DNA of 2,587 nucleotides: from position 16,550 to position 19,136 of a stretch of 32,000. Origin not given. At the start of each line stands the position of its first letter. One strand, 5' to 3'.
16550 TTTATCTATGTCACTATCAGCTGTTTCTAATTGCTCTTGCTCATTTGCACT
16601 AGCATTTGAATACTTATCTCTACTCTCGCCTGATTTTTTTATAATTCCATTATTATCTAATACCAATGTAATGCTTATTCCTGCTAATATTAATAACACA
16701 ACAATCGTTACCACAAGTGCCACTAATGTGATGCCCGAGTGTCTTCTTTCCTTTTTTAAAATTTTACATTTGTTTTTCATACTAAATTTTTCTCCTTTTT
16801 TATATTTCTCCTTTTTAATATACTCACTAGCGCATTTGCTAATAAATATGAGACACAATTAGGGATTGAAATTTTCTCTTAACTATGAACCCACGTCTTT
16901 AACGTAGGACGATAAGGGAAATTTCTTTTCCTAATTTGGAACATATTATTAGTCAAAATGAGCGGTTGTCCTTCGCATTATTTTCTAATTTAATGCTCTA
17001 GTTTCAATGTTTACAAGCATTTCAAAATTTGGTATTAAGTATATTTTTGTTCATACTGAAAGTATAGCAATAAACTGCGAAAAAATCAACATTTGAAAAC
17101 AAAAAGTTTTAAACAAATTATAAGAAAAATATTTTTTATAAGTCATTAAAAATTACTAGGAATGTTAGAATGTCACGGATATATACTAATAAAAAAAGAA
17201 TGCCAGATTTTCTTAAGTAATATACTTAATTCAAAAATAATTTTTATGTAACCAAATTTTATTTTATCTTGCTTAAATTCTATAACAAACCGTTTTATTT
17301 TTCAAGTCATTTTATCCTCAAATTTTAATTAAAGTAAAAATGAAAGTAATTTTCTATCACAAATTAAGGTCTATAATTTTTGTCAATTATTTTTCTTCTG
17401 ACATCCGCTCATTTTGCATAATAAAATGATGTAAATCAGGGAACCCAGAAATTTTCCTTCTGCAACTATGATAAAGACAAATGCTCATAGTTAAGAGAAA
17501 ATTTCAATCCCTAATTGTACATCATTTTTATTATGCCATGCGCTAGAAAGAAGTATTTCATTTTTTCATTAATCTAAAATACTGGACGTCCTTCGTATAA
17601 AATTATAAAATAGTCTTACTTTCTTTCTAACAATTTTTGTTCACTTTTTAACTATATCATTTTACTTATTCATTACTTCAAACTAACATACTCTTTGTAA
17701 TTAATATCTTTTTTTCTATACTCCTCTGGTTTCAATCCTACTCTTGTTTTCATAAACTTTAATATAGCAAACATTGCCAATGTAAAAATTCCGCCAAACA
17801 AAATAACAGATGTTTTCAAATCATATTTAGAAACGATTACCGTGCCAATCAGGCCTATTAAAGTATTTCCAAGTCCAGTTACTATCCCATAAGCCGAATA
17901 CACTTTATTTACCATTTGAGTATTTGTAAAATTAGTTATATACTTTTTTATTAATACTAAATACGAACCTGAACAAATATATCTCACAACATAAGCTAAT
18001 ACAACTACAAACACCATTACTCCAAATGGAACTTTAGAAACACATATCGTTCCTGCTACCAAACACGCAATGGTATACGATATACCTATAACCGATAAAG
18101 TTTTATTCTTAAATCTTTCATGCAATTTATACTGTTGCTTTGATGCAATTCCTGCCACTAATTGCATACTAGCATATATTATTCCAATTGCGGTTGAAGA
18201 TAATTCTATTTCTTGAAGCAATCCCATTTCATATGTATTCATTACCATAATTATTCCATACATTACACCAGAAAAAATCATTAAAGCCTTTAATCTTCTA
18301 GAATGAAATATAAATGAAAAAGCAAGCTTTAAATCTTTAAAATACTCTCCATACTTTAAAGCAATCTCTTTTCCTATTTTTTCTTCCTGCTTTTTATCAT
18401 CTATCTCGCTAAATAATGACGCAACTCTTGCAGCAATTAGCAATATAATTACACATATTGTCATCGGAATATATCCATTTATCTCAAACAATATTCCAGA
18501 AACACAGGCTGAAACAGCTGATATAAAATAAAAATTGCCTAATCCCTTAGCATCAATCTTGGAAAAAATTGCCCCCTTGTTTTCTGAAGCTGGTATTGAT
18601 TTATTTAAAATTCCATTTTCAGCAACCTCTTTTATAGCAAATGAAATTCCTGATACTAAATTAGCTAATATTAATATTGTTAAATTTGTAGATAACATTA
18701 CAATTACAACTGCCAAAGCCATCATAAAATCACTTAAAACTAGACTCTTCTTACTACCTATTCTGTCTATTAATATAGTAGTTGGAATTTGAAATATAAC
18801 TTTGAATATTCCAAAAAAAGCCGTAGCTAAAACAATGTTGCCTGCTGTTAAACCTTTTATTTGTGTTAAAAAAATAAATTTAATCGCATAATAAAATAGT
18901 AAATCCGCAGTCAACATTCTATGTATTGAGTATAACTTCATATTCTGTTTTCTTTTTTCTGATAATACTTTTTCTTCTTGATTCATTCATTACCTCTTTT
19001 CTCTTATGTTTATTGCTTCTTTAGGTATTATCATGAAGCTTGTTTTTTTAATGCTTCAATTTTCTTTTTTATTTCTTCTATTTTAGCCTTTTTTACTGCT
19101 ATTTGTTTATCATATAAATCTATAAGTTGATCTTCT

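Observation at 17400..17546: Four-copy long-hairpin element with a conserved core, a conserved TAAAGAC apical motif and copy-specific compensatory outer stems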

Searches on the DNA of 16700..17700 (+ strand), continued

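Call 77: search_with_rna_model(model_id=R1, sources=[window, L003, L004, L005, L006, L007, L008, L009, L010, L012, L013, L015, L016, L097, L098, L100], max_evalue=1e-11, make_alignment=true)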
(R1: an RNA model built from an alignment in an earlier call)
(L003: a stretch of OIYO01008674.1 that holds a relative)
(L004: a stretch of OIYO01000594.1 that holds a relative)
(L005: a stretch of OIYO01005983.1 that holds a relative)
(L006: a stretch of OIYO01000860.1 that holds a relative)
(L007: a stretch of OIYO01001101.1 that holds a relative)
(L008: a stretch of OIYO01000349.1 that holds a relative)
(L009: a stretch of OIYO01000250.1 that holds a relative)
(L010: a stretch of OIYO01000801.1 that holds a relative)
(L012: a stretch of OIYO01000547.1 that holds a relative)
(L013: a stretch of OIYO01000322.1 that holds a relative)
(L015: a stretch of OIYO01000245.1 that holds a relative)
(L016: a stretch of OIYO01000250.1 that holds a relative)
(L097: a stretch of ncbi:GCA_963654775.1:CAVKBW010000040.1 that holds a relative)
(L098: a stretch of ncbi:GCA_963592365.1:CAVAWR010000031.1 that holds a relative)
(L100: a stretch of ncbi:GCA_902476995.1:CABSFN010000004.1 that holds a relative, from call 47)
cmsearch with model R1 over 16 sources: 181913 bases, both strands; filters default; matches with E-value up to 1e-11: 22.
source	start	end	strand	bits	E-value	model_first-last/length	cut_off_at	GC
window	17400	17546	+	162.4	1.3e-37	1-144/144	no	0.33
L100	4441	4587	-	162.4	1.3e-37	1-144/144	no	0.33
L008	12397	12543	-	157.4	2.3e-36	1-144/144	no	0.33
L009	3830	3976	-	156.3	4.4e-36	1-144/144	no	0.37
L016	10866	11010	-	156.2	4.5e-36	1-144/144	no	0.32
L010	806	949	-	156.2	4.7e-36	1-144/144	no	0.33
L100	5017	5160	+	152.1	4.9e-35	1-144/144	no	0.33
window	16827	16970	-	149.8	1.9e-34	1-144/144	no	0.34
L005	1798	1941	-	147.5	6.8e-34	1-144/144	no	0.33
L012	10862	11004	+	146.3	1.4e-33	1-144/144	no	0.31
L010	637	782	-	146.2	1.5e-33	1-144/144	no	0.34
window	29046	29189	-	143.9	5.4e-33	1-144/144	no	0.33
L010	467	613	-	143.2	8.1e-33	1-144/144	no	0.34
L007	6957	7106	-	140.2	4.6e-32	1-144/144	no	0.36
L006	1861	2004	-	139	9.5e-32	1-144/144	no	0.31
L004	11749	11890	+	138.2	1.5e-31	1-139/144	3'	0.34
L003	2438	2573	+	133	3e-30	1-136/144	3'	0.32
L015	6479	6620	-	116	5.3e-26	1-144/144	no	0.27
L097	2943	3088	-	82.4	1.3e-17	1-144/144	no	0.32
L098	2943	3090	-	72.5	4e-15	1-144/144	no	0.3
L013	14467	14584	+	66.8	1.1e-13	1-116/144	3'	0.35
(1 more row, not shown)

Alignment A8: 22 matches aligned to the model, 156 columns, each read 5' to 3' on its own strand. Consensus structure (alignment columns), stored with it:
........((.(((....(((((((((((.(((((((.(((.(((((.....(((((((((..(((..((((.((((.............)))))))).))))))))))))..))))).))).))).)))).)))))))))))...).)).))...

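Call 88: search_with_rna_model(model_id=R1, sources=[L109, L110, L111, L112, L102, L103, L104, L105, L106, L107, L108], max_evalue=0.01, show_alignments=4)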
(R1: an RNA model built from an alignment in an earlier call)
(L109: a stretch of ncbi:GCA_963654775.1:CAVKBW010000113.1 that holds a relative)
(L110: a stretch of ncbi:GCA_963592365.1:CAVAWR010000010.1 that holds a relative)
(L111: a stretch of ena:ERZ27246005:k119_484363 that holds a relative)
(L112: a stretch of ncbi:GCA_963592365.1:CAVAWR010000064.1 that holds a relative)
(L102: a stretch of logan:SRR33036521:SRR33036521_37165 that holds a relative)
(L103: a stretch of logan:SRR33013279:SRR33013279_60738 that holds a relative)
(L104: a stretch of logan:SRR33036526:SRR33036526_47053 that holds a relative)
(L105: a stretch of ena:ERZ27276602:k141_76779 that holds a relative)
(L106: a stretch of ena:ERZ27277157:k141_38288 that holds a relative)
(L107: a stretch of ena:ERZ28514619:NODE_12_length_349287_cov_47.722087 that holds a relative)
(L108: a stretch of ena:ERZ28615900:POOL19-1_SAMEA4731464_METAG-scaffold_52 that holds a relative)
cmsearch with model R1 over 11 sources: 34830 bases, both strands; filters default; matches with E-value up to 0.01: 6.
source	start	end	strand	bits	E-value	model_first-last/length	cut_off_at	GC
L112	300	443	+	155.5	1.3e-36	1-144/144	no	0.34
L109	1769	1911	+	153.7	3.7e-36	1-144/144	no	0.34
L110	1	135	+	144.6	7.1e-34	10-144/144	5'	0.3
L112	304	447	-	42.8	2.1e-08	1-144/144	no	0.33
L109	1773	1915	-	41.8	3.6e-08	1-144/144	no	0.34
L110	7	127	-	39.3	1.6e-07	15-135/144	no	0.28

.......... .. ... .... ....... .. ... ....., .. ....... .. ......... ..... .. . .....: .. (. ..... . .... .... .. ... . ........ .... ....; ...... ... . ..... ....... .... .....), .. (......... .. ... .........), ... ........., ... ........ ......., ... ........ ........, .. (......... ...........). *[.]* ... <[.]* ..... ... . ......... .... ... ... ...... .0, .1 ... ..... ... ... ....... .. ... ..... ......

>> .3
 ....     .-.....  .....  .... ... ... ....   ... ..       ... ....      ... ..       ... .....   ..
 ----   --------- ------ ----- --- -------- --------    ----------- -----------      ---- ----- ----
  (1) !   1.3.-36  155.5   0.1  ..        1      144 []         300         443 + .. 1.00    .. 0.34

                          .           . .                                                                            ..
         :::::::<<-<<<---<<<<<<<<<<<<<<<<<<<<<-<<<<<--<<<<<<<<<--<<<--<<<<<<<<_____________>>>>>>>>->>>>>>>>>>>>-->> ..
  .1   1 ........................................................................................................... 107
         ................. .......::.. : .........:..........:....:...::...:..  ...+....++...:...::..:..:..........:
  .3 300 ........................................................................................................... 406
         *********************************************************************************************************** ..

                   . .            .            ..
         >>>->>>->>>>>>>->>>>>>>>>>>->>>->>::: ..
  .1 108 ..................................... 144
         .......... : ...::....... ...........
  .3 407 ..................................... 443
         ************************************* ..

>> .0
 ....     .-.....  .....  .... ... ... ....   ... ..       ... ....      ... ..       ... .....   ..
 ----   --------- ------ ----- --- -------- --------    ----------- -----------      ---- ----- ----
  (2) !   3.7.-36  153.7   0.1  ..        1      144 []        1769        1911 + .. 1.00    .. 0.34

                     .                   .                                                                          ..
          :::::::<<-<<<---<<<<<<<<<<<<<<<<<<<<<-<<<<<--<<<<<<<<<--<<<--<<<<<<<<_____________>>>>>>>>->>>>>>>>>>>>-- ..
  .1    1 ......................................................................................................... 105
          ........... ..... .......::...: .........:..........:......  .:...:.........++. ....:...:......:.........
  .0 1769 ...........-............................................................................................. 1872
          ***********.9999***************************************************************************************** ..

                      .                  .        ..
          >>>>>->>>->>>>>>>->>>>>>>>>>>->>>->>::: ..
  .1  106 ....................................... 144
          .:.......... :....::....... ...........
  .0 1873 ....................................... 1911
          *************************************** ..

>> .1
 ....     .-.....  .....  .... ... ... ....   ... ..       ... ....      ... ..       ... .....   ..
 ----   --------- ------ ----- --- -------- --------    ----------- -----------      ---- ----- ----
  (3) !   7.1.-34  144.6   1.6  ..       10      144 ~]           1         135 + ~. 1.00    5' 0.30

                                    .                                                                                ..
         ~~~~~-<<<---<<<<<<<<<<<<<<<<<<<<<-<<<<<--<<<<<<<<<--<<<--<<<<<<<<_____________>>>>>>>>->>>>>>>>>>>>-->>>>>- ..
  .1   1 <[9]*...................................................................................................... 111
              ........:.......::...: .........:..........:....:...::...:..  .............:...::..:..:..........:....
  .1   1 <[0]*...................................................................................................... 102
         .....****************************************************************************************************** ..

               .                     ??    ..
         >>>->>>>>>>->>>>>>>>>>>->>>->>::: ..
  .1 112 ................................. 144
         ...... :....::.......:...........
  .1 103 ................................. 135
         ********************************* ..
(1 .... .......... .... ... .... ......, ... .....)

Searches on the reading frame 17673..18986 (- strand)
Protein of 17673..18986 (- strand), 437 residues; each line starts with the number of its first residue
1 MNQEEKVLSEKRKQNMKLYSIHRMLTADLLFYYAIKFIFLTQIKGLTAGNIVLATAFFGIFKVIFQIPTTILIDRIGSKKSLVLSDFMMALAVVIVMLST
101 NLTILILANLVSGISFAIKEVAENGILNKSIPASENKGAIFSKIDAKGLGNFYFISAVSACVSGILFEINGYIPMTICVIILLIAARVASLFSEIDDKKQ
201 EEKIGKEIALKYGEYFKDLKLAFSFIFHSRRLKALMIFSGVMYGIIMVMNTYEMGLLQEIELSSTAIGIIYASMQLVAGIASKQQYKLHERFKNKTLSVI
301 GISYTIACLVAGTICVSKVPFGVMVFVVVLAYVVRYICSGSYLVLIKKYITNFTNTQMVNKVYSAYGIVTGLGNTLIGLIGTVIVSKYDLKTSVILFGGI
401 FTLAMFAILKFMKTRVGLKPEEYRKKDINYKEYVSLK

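Call 17: search_protein_families(library=pfam, proteins=[window:17673-18986:-])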
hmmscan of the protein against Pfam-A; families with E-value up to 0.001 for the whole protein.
window:17673-18986:- (437 aa): 1 family
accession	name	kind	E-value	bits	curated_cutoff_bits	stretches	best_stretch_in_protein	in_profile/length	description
PF07690.21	MFS_1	-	1.7e-26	93.4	33.4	2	32-330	16-303/347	Major Facilitator Superfamily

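Call 47: find_encoding_contigs(protein=window:17673-18986:-, flank=3000, max_places=10)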
Protein window:17673-18986:- (437 aa): 3 contigs read that carry it; 2 places shown.
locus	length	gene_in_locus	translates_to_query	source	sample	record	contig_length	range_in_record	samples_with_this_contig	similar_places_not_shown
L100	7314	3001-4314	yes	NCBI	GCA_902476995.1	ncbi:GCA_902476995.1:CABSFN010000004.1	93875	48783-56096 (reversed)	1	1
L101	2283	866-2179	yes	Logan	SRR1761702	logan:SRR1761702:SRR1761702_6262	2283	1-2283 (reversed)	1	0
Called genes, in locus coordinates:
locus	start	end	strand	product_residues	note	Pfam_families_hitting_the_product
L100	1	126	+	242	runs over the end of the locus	PF04542:Sigma70_r2, PF13384:HTH_23 (faint), PF04539:Sigma70_r3 (faint), PF04545:Sigma70_r4, PF08281:Sigma70_r4_2, PF01381:HTH_3 (weak)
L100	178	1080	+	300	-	PF08486:SpoIID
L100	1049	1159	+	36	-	-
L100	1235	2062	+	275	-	PF01551:Peptidase_M23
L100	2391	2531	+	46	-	-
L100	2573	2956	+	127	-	-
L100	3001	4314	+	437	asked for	PF07690:MFS_1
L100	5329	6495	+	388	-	PF13855:LRR_8 (faint), PF05725:FNIP (faint), PF13306:LRR_5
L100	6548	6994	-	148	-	-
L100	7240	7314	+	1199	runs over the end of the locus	PF00580:UvrD-helicase, PF13245:AAA_19, PF00580:UvrD-helicase, PF13361:UvrD_C, PF13538:UvrD_C_2 (faint), PF12705:PDDEXK_1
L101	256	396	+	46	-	-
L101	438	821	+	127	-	-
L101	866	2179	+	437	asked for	PF07690:MFS_1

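Call 68: search_protein_families(library=ncbifam, proteins=[L100:5329-6495:+], max_evalue=0.01)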
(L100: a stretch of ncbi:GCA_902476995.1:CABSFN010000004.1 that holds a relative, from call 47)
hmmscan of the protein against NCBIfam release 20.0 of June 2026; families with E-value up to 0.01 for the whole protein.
L100:5329-6495:+ (388 aa): 3 families
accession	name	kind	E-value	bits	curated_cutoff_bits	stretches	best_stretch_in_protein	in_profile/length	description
NF047961.1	adhesin_HupY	equivalog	3.4e-22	78.4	1250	2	235-302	185-251/978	leucine-rich repeat adhesin HupY/LrrG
NF045861.1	glide_Gli349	exception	1.4e-13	48.5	1750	2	231-279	2695-2742/3169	gliding machinery surface structure protein Gli349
TIGR02167.2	Liste_lipo_26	repeat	9.3e-09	34.8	30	0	323-337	1-15/26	PARCEL repeat-containing surface protein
